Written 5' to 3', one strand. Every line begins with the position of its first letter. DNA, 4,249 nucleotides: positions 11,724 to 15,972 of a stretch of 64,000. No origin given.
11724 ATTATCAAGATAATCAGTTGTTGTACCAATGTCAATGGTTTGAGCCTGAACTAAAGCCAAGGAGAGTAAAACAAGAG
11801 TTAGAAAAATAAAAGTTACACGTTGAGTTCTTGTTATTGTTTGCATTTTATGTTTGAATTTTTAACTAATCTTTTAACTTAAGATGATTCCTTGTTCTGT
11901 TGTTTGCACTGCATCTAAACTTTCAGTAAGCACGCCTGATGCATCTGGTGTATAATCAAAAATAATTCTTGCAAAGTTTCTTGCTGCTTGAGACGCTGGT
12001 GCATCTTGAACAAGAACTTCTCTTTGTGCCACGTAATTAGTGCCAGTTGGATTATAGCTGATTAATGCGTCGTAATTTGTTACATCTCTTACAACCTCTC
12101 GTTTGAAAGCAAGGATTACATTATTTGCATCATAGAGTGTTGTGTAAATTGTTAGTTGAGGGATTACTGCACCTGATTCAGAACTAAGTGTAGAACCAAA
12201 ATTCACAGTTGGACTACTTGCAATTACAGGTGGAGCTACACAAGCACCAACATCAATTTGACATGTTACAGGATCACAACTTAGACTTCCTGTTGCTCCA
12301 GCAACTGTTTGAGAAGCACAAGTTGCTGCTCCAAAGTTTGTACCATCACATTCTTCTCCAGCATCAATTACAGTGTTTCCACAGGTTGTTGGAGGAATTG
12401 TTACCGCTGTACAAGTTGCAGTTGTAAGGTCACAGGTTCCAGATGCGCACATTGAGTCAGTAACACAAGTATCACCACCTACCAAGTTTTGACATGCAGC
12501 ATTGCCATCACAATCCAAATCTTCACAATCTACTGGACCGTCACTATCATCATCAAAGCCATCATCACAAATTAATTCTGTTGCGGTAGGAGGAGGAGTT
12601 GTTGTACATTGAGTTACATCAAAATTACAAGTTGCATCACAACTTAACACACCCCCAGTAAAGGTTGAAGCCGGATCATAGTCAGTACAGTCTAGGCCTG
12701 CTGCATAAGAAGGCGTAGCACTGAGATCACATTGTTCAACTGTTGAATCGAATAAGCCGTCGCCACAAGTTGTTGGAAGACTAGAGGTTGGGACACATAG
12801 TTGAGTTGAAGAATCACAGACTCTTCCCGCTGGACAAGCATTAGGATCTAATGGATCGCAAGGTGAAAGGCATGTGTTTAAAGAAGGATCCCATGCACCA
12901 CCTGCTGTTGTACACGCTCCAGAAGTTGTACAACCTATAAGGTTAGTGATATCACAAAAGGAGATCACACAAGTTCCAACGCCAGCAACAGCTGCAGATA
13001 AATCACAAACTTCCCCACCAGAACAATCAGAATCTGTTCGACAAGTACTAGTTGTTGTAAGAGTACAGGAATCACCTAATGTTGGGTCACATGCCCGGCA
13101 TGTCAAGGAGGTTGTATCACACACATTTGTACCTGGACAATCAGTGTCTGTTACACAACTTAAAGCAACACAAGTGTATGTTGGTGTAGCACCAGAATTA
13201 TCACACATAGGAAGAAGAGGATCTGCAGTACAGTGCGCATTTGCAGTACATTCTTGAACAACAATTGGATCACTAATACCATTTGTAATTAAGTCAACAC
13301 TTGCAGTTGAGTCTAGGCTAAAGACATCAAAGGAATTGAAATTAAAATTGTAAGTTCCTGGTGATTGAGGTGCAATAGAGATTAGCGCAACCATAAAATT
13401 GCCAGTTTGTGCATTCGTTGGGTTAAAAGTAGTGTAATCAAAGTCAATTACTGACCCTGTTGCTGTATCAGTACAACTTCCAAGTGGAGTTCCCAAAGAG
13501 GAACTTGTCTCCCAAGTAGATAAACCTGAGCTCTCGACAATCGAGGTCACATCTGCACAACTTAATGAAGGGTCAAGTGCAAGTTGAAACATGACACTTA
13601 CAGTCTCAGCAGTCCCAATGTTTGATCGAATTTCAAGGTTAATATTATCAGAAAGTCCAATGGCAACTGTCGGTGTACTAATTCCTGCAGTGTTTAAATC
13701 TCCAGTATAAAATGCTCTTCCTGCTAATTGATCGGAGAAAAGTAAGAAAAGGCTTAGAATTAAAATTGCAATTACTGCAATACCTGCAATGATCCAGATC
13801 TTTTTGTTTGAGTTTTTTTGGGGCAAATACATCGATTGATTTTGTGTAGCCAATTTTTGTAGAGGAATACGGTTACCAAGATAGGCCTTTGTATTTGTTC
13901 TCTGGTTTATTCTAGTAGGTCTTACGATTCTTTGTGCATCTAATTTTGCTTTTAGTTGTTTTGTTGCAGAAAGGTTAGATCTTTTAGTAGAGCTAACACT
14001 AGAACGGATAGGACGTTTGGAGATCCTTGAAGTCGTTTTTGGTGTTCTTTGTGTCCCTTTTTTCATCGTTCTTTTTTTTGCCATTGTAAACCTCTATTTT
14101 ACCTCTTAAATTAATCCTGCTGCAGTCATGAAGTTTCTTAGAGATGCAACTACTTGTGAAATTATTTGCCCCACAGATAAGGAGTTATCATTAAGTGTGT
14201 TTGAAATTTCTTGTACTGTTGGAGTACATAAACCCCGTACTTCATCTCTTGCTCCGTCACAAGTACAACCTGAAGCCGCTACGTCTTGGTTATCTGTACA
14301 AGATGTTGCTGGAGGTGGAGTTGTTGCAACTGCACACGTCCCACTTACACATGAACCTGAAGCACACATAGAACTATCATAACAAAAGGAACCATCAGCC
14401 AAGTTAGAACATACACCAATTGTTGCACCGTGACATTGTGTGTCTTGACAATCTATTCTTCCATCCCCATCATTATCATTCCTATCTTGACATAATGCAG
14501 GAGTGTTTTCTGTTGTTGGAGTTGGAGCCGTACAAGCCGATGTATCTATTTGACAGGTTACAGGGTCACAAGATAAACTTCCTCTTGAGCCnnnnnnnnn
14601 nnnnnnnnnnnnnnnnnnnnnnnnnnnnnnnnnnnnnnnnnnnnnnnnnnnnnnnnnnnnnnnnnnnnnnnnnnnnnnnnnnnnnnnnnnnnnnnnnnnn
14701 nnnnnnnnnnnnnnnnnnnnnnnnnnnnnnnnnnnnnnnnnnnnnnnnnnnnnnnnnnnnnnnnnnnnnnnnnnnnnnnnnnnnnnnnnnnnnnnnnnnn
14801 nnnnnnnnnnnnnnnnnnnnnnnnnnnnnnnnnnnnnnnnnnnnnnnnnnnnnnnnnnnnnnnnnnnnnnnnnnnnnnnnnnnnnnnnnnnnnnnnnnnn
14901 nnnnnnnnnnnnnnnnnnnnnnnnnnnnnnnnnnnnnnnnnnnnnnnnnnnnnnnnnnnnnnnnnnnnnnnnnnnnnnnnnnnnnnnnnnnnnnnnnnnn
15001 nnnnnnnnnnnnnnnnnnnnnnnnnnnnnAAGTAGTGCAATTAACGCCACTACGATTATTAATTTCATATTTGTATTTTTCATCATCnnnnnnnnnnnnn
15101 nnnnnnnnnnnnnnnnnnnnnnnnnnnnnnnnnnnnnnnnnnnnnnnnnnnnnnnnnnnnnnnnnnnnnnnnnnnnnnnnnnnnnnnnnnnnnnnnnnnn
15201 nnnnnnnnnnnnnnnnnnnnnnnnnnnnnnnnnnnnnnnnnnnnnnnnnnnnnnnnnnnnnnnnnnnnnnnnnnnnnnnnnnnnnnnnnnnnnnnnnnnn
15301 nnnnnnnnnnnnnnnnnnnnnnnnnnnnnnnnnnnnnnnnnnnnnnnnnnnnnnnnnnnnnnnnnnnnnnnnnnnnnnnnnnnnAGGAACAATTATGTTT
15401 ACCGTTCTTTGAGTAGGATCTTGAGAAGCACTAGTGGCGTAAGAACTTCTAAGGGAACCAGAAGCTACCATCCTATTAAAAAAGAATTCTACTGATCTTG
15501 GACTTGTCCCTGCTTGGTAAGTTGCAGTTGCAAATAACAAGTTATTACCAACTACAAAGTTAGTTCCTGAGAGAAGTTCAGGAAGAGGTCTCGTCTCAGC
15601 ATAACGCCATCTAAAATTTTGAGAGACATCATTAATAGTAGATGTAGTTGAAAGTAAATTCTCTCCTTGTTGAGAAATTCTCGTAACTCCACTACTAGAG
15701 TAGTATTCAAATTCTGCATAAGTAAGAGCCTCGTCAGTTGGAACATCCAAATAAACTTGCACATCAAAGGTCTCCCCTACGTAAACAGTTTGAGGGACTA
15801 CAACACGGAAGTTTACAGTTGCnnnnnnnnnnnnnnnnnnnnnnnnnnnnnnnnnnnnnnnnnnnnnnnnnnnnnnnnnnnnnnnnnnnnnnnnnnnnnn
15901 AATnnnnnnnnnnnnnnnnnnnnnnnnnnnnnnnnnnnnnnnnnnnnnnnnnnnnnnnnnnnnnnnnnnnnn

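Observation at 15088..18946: Atypical single-loop, Cys-bracketed dockerin-like module '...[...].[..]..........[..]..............[FL]F.VIDNWY..GC'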

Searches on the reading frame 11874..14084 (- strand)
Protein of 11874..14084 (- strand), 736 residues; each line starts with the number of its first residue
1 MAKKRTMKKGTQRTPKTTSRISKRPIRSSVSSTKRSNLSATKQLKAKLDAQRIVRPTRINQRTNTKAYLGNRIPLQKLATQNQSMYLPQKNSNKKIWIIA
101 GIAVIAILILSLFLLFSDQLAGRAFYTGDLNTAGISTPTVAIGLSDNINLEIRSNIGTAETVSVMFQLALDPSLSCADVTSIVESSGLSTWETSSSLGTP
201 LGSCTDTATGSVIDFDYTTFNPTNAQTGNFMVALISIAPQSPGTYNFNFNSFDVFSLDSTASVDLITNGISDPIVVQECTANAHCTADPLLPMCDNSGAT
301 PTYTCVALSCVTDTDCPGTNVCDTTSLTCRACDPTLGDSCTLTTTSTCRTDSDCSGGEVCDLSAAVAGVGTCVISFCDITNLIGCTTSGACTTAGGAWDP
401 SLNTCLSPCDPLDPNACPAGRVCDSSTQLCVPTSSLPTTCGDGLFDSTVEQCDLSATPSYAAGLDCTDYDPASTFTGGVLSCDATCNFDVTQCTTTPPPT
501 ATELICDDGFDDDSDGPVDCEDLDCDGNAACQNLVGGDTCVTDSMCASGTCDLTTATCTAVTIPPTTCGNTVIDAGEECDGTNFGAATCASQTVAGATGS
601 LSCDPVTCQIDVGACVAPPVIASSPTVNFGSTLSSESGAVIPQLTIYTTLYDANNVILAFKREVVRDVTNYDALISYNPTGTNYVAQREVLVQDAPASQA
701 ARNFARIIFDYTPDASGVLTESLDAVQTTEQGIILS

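Call 3: search_protein_families(library=pfam, proteins=[window:11874-14084:-], max_evalue=1)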
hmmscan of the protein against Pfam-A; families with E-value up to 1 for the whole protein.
window:11874-14084:- (736 aa): 1 family
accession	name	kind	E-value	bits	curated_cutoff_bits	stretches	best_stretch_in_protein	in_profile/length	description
PF05739.25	SNARE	-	0.3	11.5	26.8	1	89-110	31-52/53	SNARE domain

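Call 4: search_protein_families(library=ncbifam, proteins=[window:11874-14084:-], max_evalue=1)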
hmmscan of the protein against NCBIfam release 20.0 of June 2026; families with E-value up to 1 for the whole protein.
window:11874-14084:- (736 aa): 2 families
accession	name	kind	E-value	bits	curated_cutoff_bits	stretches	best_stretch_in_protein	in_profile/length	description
NF033662.1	acid_disulf_rpt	repeat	5.8e-07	29.1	41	1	501-531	2-32/32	acidic double-disulfide repeat-containing protein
TIGR04201.1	Myxo_Cys_RPT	repeat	0.017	15.2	25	2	348-361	5-18/22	Cys-rich repeat-containing protein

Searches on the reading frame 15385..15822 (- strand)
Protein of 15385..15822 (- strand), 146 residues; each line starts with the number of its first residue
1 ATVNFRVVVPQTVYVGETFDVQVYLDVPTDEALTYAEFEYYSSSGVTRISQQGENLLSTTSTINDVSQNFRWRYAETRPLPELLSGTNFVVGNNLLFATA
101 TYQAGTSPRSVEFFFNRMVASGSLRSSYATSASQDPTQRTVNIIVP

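Call 7: search_protein_families(library=pfam, proteins=[window:15385-15822:-], max_evalue=10)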
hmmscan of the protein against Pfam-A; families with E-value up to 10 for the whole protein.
seq(146 aa): 1 family
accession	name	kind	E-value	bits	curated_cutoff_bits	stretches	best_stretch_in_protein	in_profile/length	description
PF03180.19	Lipoprotein_9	-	0.12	12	27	1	27-96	102-170/236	NlpA lipoprotein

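Call 50: search_solved_structures(query=A6, max_evalue=10, show_alignments=1)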
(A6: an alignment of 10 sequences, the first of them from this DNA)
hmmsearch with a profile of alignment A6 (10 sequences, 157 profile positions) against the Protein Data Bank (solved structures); distinct sequences matched with E-value up to 10: 5.
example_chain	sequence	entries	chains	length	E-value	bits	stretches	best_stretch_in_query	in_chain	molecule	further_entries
2jh2_A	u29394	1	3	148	0.013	19.2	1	16-72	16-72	O-GLCNACASE NAGJ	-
2ozn_A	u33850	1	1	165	0.016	18.8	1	16-72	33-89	O-GlcNAcase nagJ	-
2o4e_A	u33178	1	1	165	0.017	18.8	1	15-72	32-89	O-GlcNAcase nagJ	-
2w1n_A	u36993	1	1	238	0.021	18.5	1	16-72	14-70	O-GLCNACASE NAGJ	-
3ul4_A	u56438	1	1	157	0.38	14.4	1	28-133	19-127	Cellulosome-anchoring protein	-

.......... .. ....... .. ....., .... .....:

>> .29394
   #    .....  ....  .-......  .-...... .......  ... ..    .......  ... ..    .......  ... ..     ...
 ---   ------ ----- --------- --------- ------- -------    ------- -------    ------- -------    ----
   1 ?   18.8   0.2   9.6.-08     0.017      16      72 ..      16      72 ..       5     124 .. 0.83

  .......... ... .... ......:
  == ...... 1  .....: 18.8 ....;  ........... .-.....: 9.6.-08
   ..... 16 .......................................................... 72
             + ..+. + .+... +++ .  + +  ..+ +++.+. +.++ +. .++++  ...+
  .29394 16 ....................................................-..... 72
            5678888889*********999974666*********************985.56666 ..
